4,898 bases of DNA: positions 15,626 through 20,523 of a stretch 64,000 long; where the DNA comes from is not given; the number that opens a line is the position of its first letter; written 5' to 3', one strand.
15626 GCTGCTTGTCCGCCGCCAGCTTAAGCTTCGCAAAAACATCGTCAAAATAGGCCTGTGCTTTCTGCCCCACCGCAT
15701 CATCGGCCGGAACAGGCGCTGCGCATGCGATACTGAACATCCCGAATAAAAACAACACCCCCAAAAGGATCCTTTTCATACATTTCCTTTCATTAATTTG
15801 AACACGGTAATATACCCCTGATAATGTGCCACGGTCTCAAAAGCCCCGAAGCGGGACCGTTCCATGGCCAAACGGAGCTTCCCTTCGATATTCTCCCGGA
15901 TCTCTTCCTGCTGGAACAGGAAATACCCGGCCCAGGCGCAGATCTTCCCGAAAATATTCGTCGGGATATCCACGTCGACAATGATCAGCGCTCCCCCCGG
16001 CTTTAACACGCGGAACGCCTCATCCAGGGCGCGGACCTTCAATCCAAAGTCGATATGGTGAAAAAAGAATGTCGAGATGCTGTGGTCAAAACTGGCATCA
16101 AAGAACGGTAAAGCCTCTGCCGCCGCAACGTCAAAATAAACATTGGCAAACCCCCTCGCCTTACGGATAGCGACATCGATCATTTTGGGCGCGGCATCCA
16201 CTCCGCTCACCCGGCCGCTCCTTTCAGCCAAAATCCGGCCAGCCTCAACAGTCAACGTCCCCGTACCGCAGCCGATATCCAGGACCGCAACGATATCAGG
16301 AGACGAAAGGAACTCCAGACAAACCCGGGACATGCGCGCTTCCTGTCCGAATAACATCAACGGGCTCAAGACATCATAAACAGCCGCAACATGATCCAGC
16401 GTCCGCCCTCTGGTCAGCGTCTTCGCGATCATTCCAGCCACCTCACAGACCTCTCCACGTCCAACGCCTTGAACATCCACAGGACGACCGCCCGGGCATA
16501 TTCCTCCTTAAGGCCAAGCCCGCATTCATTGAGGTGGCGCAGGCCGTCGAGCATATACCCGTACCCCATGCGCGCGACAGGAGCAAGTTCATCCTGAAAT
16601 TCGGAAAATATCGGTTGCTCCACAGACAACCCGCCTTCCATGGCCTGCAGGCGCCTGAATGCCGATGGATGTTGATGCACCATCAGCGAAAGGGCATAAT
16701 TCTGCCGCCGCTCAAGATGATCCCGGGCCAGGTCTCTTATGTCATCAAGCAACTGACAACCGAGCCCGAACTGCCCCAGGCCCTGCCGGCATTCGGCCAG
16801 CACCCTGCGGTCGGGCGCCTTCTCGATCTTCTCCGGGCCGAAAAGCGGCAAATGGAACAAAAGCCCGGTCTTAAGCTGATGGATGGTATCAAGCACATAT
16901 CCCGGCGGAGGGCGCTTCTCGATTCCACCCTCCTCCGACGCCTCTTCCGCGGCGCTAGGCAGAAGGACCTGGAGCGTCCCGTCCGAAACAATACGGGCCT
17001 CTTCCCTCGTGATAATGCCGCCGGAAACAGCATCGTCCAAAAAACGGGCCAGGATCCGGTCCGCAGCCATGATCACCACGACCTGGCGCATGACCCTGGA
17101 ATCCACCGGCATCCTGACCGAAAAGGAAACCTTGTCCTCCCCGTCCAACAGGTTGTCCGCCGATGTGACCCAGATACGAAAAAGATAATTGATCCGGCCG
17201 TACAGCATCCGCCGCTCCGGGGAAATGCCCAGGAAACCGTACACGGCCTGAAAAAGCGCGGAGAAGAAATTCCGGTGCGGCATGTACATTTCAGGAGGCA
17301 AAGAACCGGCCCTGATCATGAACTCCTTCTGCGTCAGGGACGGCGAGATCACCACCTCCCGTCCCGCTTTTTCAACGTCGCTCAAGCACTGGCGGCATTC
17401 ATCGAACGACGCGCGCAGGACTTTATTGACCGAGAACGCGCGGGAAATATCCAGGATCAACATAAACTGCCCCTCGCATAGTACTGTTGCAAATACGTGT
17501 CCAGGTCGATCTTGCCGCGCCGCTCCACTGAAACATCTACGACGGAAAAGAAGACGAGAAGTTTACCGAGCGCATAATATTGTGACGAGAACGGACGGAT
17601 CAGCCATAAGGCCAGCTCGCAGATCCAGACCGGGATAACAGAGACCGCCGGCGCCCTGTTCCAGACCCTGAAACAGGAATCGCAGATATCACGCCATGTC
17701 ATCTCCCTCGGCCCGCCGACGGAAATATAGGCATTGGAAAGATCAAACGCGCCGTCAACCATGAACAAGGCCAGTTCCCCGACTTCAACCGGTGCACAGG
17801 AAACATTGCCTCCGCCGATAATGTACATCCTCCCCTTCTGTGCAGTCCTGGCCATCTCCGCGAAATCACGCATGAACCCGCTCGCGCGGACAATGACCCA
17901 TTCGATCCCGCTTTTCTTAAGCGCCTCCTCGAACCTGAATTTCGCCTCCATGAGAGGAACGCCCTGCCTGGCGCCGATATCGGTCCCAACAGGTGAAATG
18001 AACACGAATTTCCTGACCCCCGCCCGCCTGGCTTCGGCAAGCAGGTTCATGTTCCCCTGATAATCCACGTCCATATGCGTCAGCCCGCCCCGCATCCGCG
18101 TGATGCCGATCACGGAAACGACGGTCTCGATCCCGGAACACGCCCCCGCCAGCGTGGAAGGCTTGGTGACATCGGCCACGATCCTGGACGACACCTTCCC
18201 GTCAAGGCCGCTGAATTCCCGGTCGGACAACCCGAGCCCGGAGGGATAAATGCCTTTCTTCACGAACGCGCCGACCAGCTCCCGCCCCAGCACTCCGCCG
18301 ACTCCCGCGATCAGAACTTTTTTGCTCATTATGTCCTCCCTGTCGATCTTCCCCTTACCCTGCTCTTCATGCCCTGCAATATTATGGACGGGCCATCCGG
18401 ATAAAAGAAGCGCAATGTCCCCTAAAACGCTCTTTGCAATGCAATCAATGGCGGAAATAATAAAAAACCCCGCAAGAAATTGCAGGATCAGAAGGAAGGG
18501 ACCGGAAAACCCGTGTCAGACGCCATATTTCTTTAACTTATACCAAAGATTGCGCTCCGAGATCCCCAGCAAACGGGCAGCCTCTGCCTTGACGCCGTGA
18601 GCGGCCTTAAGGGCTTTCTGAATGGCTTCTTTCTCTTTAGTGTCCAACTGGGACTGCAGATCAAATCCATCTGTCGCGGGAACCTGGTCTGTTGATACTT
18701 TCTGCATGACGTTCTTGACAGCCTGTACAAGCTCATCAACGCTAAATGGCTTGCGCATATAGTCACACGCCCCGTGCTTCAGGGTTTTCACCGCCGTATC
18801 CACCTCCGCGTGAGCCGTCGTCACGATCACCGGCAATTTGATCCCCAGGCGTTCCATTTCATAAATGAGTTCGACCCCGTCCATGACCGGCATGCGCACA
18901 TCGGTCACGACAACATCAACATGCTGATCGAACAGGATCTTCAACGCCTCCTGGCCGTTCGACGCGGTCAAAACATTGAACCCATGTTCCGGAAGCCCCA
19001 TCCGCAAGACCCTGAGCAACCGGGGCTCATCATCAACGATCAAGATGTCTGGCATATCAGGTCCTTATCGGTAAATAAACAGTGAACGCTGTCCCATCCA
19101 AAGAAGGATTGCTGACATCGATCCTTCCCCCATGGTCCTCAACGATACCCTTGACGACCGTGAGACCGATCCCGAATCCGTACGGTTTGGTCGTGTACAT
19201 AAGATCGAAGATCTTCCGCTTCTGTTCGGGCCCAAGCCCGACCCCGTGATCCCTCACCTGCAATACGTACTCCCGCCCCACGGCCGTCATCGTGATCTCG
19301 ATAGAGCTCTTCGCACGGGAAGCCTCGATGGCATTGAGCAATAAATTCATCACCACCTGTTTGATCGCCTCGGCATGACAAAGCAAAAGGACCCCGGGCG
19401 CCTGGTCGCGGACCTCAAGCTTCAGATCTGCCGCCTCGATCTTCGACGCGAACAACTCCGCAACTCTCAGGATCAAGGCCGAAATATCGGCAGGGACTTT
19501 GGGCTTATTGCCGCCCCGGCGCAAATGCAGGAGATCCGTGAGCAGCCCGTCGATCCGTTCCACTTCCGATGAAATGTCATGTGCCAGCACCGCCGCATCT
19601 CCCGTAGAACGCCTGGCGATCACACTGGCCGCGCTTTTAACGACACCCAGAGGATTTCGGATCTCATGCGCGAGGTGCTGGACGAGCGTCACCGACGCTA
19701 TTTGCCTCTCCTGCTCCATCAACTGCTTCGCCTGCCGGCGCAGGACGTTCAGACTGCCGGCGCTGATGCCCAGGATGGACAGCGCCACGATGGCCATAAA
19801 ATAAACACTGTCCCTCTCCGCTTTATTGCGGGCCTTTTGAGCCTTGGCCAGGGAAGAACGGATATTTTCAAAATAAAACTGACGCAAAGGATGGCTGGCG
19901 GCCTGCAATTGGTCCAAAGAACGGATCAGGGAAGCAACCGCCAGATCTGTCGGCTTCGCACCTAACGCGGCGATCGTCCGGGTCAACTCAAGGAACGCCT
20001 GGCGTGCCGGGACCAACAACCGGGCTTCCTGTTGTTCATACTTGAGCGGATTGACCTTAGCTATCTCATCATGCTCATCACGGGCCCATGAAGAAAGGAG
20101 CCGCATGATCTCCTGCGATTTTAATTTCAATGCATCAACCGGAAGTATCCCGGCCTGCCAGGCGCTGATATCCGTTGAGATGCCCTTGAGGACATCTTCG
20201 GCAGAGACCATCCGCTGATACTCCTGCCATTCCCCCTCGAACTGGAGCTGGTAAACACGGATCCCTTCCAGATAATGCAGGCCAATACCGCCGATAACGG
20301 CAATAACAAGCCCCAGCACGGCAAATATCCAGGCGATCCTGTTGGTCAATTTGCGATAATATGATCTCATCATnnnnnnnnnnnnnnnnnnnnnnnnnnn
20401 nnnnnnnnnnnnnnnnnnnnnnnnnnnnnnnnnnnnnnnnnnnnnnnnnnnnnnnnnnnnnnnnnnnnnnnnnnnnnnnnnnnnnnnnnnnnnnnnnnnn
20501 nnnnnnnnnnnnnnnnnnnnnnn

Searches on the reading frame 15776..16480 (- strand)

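Call 62: search_protein_families(library=pfam, proteins=[window:15776-16480:-], max_evalue=0.0001)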
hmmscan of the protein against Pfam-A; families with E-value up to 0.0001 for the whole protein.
window:15776-16480:- (234 aa): 8 families
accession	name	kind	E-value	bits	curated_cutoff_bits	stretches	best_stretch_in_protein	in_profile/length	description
PF13649.12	Methyltransf_25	-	9.6e-22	77.9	27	1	66-163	1-97/97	Methyltransferase domain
PF13847.12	Methyltransf_31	-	3.1e-20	72.8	27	1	65-186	6-128/145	Methyltransferase domain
PF08241.18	Methyltransf_11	-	4.3e-20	72.6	21.2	1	67-167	1-95/95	Methyltransferase domain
PF01209.24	Ubie_methyltran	-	1.1e-19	71.2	20.1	1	28-175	13-159/233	ubiE/COQ5 methyltransferase family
PF08242.18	Methyltransf_12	-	9.6e-13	49.1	30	1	67-165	1-98/98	Methyltransferase domain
PF13489.12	Methyltransf_23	-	6.3e-09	36.2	27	1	65-173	25-122/164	Methyltransferase domain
PF05175.20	MTS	-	1.5e-05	25.2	23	1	51-168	20-139/170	Methyltransferase small domain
PF01135.25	PCMT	-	5.5e-05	23.5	20.3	0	49-109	60-119/210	Protein-L-isoaspartate(D-aspartate) O-methyltransferase (PCMT)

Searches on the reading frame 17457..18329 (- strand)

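Call 62: search_protein_families(library=pfam, proteins=[window:17457-18329:-], max_evalue=0.0001)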
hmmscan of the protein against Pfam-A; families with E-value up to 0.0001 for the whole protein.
window:17457-18329:- (290 aa): 4 families
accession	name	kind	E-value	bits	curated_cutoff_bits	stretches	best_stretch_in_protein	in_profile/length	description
PF13460.12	NAD_binding_10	-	7.3e-14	52.5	27.2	1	12-166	4-160/184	NAD(P)H-binding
PF01073.25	3Beta_HSD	-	5.8e-09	35.8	22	1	7-115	2-118/280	3-beta hydroxysteroid dehydrogenase/isomerase family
PF05368.20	NmrA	-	2.3e-08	34.4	27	1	2-165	2-170/298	NmrA-like family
PF01370.27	Epimerase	-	2.2e-06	27.7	20.9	1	5-112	1-114/240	NAD dependent epimerase/dehydratase family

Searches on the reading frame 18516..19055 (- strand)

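Call 62: search_protein_families(library=pfam, proteins=[window:18516-19055:-], max_evalue=0.0001)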
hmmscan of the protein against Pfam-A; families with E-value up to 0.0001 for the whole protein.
window:18516-19055:- (179 aa): 2 families
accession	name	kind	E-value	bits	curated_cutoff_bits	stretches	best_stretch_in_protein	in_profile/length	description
PF00072.30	Response_reg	-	3.2e-32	111.4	30.2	1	4-114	1-111/111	Response regulator receiver domain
PF02954.25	HTH_8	-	2.8e-15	56.2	22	1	141-177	6-42/42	Bacterial regulatory protein, Fis family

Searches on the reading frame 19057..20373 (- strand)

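Call 62: search_protein_families(library=pfam, proteins=[window:19057-20373:-], max_evalue=0.0001)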
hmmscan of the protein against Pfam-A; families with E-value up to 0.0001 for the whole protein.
window:19057-20373:- (438 aa): 3 families
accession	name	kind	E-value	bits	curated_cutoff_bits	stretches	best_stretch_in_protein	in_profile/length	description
PF02518.31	HATPase_c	-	2e-22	80.2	26.4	1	334-437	3-110/111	Histidine kinase-, DNA gyrase B-, and HSP90-like ATPase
PF00512.31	HisKA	-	1e-09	38.7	26.9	1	229-287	4-63/66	His Kinase A (phospho-acceptor) domain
PF14501.12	HATPase_c_5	-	5.9e-05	23.4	22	0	335-422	4-90/102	GHKL domain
